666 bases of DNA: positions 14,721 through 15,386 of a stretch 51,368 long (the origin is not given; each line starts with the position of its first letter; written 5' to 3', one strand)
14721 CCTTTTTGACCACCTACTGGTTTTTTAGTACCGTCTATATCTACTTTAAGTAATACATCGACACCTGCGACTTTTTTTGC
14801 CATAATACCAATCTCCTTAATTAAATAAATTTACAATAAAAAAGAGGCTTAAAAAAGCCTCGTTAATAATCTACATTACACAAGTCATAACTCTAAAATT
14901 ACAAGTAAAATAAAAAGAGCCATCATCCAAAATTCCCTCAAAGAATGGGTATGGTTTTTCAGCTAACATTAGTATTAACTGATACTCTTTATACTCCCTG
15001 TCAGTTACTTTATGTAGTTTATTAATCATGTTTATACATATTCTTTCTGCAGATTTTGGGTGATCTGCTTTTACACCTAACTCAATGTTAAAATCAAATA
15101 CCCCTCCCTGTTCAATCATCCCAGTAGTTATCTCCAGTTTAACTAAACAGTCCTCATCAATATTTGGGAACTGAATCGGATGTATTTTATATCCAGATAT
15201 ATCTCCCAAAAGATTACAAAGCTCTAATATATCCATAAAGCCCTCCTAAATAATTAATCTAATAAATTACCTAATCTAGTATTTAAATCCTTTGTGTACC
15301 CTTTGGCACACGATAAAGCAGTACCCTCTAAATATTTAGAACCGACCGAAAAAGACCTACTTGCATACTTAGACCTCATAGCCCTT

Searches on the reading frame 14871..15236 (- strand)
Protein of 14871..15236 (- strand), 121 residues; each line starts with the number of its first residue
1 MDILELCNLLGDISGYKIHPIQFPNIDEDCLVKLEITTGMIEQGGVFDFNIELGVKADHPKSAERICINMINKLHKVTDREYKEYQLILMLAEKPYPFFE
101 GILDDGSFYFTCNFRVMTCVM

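Call 68: search_protein_families(library=pfam, proteins=[window:14871-15236:-], max_evalue=0.01)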
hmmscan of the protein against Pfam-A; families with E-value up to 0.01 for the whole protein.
window:14871-15236:- (121 aa): 1 family
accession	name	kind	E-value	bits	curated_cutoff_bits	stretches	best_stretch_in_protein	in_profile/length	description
PF12691.13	Phage_tail_terminator_6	-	0.00047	20.7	23.8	1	23-115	19-113/118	Bacteriophage tail terminator protein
